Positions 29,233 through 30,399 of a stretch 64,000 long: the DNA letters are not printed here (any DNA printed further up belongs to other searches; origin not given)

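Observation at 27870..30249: Compositionally foreign islet (about 42-52% G+C) encoding a lipoprotein and two secreted proteins of unknown function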

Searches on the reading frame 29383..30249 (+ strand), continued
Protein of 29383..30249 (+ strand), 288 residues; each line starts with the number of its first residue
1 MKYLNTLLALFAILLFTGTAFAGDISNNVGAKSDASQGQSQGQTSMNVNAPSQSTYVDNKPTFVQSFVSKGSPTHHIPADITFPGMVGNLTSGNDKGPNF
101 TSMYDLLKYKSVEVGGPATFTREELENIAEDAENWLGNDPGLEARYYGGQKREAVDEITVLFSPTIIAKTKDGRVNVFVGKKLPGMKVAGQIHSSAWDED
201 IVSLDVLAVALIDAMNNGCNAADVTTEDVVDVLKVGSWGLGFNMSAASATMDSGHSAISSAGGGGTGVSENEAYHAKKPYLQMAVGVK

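Call 80: search_protein_families(library=pfam, proteins=[L007:4478-5002:+, L011:7329-7880:+, L012:56-592:+, L014:8504-9043:+, L018:7825-8364:+, L005:476-1051:+, L017:7696-8208:+, L017:8328-9200:+, L018:8719-9732:+, L012:723-1856:+], max_evalue=0.05)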
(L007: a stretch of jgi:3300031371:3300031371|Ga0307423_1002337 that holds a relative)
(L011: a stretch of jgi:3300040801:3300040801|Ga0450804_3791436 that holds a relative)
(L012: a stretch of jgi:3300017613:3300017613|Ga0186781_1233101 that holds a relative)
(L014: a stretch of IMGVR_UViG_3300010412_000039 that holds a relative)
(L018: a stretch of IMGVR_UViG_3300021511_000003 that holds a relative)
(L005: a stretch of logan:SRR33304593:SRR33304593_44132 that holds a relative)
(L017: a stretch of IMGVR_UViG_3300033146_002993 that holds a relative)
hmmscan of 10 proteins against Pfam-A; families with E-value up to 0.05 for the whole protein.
L007:4478-5002:+ (175 aa): 0 families

L011:7329-7880:+ (184 aa): 0 families

L012:56-592:+ (179 aa): 0 families

L014:8504-9043:+ (180 aa): 0 families

L018:7825-8364:+ (180 aa): 0 families

L005:476-1051:+ (192 aa): 1 family
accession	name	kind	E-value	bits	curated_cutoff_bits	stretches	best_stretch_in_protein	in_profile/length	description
PF13960.11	DUF4218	-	0.016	15.5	27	1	78-167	27-112/114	Domain of unknown function (DUF4218)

L017:7696-8208:+ (171 aa): 6 families
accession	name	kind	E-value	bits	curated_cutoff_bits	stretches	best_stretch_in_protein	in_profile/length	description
PF13505.12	OMP_b-brl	-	4.9e-19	69.6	28.7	1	10-171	4-175/175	Outer membrane protein beta-barrel domain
PF09411.16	PagL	-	0.00011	22.7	23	1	84-148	41-112/136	Lipid A 3-O-deacylase (PagL)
PF01617.23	Surface_Ag_2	-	0.00061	19.8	22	1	70-154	122-205/247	Surface antigen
PF11854.14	MtrB_PioB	-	0.0016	17.5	23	0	53-86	280-313/635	Putative outer membrane beta-barrel porin, MtrB/PioB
PF01389.23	OmpA_membrane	-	0.0054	17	21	0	121-154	122-153/180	OmpA-like transmembrane domain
PF02462.21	Opacity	-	0.0062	17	21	1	66-151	7-104/126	Opacity family porin protein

L017:8328-9200:+ (291 aa): 0 families

L018:8719-9732:+ (338 aa): 0 families

L012:723-1856:+ (378 aa): 0 families
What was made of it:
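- Closest known: Phage moron envelope genes. Same: One cassette (L017) holds a genuine OMP barrel (call 80).
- A true OMP beta-barrel (PF13505, E 4.9e-19) sits inside the L017 cassette (call 80).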

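Call 81: search_protein_families(library=phrogs, proteins=[L014:5273-6376:+, L014:6379-6801:+, L014:7187-7816:+, L014:7816-8292:+, L014:10602-10835:+, L014:11040-12020:+, L017:4232-5320:+, L017:5589-7058:+, L017:10732-11574:+, L017:11895-12659:+], max_evalue=0.001)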
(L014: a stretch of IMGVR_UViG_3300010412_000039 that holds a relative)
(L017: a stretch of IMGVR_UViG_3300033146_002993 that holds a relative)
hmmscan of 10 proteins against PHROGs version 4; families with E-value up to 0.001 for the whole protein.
L014:5273-6376:+ (368 aa): 1 family
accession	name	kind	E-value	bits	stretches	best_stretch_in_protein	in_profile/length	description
phrog_7162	-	moron, auxiliary metabolic gene and host takeover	9.8e-34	118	1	18-325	10-273/309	glycosyltransferase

L014:6379-6801:+ (141 aa): 0 families

L014:7187-7816:+ (210 aa): 0 families

L014:7816-8292:+ (159 aa): 0 families

L014:10602-10835:+ (78 aa): 0 families

L014:11040-12020:+ (327 aa): 2 families
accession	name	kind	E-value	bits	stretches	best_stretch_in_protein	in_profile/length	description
phrog_224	-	DNA, RNA and nucleotide metabolism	1.7e-21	78.4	1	16-321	16-310/318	single strand DNA binding protein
phrog_1764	-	unknown function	1.1e-05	25.6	1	67-218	61-199/391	unknown function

L017:4232-5320:+ (363 aa): 3 families
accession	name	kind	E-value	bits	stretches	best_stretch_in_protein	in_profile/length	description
phrog_97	-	other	3.5e-67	228.7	1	4-345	21-329/506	UvsX-like recombinase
phrog_8337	-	DNA, RNA and nucleotide metabolism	2.6e-34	119.9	1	30-262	45-268/273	DNA repair protein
phrog_18112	-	other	5.4e-08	33.7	1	219-325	35-139/207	recombinase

L017:5589-7058:+ (490 aa): 3 families
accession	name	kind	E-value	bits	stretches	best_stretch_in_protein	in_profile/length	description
phrog_19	-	DNA, RNA and nucleotide metabolism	1e-116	392.3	1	6-461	162-595/621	DnaB-like replicative helicase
phrog_239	-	DNA, RNA and nucleotide metabolism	3e-20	73.7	1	135-453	302-620/801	DNA primase/helicase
phrog_243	-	DNA, RNA and nucleotide metabolism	2.8e-12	47.2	1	187-440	30-268/273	DnaB-like replicative helicase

L017:10732-11574:+ (281 aa): 1 family
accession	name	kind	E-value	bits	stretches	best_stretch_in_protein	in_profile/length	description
phrog_6452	-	unknown function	5.8e-41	141.5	1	50-272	8-233/236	-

L017:11895-12659:+ (255 aa): 2 families
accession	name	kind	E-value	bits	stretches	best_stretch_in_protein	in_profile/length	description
phrog_1649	-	other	2.9e-39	135.6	1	8-251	34-281/308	metallo-phosphoesterase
phrog_547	-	other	0.00023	21.4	0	27-100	61-126/245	phosphoesterase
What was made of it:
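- PHROGs hits next to the module: UvsX, DnaB helicase, SSB and a moron glycosyltransferase (call 81). The position beside lysis genes is not conserved across phages (call 81).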

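Call 91: search_solved_structures(query=A6, max_evalue=10, show_alignments=2)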
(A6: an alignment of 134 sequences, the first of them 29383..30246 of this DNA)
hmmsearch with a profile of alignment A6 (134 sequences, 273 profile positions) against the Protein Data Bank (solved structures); distinct sequences matched with E-value up to 10: 24.
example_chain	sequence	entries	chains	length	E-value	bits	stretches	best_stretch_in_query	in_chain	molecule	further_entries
8tb7_H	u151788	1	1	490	0.00043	23.1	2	6-49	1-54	Fab24 BAK5 heavy chain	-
9yfu_C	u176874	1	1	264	0.0012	21.7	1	6-49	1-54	Fab24 BAK5 light chain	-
9yxv_D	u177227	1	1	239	0.084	15.6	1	6-49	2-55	sfFab18 light chain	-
4iof_D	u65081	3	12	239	0.14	14.9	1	6-49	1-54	Fab-bound IDE, light chain | IDE-bound Fab light chain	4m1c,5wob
8dp3_L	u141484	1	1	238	0.15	14.8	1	6-49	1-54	Fab BL3-6 Light Chain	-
9ihc_L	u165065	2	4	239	0.15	14.8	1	6-49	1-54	COP-2 antibody light chain | COP-2 Light chain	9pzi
6ww5_F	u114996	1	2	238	0.15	14.8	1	6-49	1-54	Fab84 Light Chain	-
4evu_A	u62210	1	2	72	0.17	14.6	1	154-197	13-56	Putative periplasmic protein ydgH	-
7lo7_L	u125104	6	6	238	0.22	14.2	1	6-49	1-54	Fab25 Light Chain | Fab36 Light Chain | NabFab LC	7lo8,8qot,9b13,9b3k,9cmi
8wt4_A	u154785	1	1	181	0.27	13.9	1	6-40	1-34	Uncharacterized protein YoeB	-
8wrz_L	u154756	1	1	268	0.28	13.9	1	6-49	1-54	scfv30 light chain, scfv30 heavy chain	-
6mwn_D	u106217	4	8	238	0.34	13.6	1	6-40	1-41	Fab HAVx Light Chain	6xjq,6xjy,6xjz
3sob_L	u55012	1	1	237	0.44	13.3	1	6-46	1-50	antibody light chain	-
7seg_L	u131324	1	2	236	0.57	12.9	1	6-37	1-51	anti-CD16a Fab light chain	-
7lbe_E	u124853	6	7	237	0.6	12.8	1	6-48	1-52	Fab 13H11 light chain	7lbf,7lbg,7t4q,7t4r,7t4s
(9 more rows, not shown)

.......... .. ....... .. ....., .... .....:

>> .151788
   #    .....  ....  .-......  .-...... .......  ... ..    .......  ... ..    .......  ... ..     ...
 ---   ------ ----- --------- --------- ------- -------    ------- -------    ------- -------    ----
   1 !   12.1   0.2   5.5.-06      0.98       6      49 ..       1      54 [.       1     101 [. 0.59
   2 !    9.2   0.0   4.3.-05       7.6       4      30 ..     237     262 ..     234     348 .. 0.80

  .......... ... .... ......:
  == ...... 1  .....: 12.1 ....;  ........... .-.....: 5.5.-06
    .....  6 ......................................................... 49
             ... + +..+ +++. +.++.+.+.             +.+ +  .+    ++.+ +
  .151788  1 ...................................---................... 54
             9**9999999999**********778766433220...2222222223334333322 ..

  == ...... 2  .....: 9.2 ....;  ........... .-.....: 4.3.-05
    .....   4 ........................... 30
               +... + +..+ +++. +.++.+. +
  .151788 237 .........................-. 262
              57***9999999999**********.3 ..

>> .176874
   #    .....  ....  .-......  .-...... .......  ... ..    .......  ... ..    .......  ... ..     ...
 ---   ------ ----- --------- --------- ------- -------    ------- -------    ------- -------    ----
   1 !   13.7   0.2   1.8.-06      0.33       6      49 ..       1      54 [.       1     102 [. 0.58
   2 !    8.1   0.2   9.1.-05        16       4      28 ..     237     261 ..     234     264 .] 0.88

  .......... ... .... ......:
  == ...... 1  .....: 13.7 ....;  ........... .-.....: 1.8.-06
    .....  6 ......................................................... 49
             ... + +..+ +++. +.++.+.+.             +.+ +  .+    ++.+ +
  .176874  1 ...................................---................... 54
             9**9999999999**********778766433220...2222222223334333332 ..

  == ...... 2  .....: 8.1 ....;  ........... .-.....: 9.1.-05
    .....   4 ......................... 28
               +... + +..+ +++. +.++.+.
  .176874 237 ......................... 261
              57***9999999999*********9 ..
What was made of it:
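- Closest known: YdgH/BhsA/McbA. Same: The strand-helix-strand segment of P3, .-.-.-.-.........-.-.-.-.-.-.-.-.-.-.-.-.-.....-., aligned with 4evu (YdgH) in a profile search (call 91).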

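Call 94: search_protein_families(library=padloc, proteins=[window:29383-30246:+, L007:4478-5002:+, L007:6001-6762:+, L011:10001-10918:+], max_evalue=0.1)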
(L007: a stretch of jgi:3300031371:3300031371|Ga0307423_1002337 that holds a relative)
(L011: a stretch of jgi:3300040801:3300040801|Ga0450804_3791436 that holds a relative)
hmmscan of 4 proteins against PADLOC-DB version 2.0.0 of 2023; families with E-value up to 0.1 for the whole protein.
window:29383-30246:+ (288 aa): 0 families

L007:4478-5002:+ (175 aa): 0 families

L007:6001-6762:+ (254 aa): 0 families

L011:10001-10918:+ (306 aa): 0 families

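Call 98: search_protein_families(library=pfam, proteins=[L011:4063-5076:+, L011:6721-7230:+, L011:13220-14620:+, L018:6289-6807:+, L018:10767-11681:+, L018:6810-7703:+], max_evalue=0.001)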
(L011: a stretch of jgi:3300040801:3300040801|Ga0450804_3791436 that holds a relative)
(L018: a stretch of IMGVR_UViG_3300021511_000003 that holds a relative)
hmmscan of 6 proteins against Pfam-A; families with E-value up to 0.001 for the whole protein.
L011:4063-5076:+ (338 aa): 4 families
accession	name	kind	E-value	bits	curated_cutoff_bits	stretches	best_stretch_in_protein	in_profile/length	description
PF04717.18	Phage_base_V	-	2.9e-07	31.2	23.8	1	13-100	1-74/75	Type VI secretion system/phage-baseplate injector OB domain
PF10106.14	DUF2345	-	1e-05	25.8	30.7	1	210-289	37-118/151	Uncharacterized protein conserved in bacteria (DUF2345)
PF04790.18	Sarcoglycan_1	-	5e-05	23.2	32.5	1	186-273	152-230/259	Sarcoglycan complex subunit protein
PF12059.13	DUF3540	-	0.00094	19.6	27.9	0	206-241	65-101/199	Protein of unknown function (DUF3540)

L011:6721-7230:+ (170 aa): 1 family
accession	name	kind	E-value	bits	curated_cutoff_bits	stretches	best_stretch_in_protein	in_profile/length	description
PF01510.30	Amidase_2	-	8.8e-08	33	26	1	15-153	3-131/131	N-acetylmuramoyl-L-alanine amidase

L011:13220-14620:+ (467 aa): 0 families

L018:6289-6807:+ (173 aa): 1 family
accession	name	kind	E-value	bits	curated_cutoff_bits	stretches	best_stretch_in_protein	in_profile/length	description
PF01510.30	Amidase_2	-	1.1e-09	39.1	26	1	17-156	3-131/131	N-acetylmuramoyl-L-alanine amidase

L018:10767-11681:+ (305 aa): 2 families
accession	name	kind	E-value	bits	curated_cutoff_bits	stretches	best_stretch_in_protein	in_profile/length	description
PF00294.29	PfkB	-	1.8e-24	87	25.8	1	10-288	3-297/302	pfkB family carbohydrate kinase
PF01256.23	Carb_kinase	-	0.00018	21.5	27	1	184-290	115-225/242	NAD(P)H-hydrate dehydratase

L018:6810-7703:+ (298 aa): 0 families

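Call 102: search_protein_families(library=pfam, proteins=[P0119, P0064, P0115, P0020, P0027, P0059, P0078, P0152, P0110, P0120], max_evalue=0.01)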
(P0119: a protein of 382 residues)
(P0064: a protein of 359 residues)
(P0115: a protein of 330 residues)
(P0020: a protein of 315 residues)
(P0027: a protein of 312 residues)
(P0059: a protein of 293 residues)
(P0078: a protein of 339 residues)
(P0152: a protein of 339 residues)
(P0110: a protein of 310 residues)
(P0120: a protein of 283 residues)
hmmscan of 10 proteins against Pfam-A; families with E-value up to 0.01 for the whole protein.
P0119 (382 aa): 1 family
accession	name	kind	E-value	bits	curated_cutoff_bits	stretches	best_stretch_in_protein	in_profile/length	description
PF00691.25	OmpA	-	1.3e-16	61.2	27.2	1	283-364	1-83/98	OmpA family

P0064 (359 aa): 0 families

P0115 (330 aa): 0 families

P0020 (315 aa): 0 families

P0027 (312 aa): 0 families

P0059 (293 aa): 0 families

P0078 (339 aa): 0 families

P0152 (339 aa): 0 families

P0110 (310 aa): 0 families

P0120 (283 aa): 0 families
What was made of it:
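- The OmpA_C fusion (call 102) fits a resident envelope protein better than a released toxin.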

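Call 105: search_dna_similar(query=P0119, collection=plasmids, mode=protein, max_evalue=0.001, max_rows=10)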
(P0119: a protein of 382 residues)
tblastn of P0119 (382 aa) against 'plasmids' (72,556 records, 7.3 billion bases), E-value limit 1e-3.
Records with a match: 235; places in all: 252; records where one place covers at least 80% of the query: 0.
Best place of each record, by identity: <60% 235.
By first word of the organism name: Escherichia 54; Sinorhizobium 48; Bacteroides 29; Vibrio 15; Ensifer 7; Phocaeicola 6; Burkholderia 6; Salinivibrio 4; Photobacterium 4; Azospirillum 3; and 38 more.
By predicted mobility (MOB-suite, as given by PLSDB): conjugative 128; non-mobilizable 92; mobilizable 15.
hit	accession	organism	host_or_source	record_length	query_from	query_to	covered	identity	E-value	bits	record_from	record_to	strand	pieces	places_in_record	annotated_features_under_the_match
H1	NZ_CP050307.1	Rhizobium lusitanum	Oxytropis pumilio,cell culture,root ...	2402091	258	382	33%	32.8%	4e-9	66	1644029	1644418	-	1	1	none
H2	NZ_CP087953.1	Desulfosarcina sp. BuS5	-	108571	253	362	29%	35.5%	2e-5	54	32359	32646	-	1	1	OmpA family protein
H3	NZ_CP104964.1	Devosia neptuniae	Vicia costata,cell culture,root nodule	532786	276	376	26%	38.4%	1e-10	71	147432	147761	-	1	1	OmpA family protein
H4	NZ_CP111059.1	Chondrinema litorale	Seaweed,red alga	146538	276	378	27%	37.0%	9e-8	62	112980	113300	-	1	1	OmpA family protein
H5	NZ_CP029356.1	Azospirillum thermophilum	cell culture,hot spring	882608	282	379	26%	38.8%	7e-5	52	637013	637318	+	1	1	OmpA family protein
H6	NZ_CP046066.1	Vibrio sp. THAF191d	pure culture,Surface of a polyethylene ...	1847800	276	381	28%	35.4%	1e-3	49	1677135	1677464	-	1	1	none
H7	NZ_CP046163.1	Vibrio sp. THAF191c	pure culture,Surface of a polyethylene ...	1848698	276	381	28%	35.4%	1e-3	49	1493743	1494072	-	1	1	none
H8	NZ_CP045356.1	Vibrio sp. THAF64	pure culture,Surface of a sandy ...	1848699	276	381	28%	35.4%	1e-3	49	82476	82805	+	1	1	none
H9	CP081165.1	Rhodobacteraceae bacterium S2214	-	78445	276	379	27%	35.3%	9e-4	49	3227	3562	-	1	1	icmH: type IVB secretion system protein IcmH/DotU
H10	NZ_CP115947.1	Ralstonia solanacearum MolK2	Musa sp.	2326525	269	376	28%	33.9%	7e-8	62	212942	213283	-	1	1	record has no annotation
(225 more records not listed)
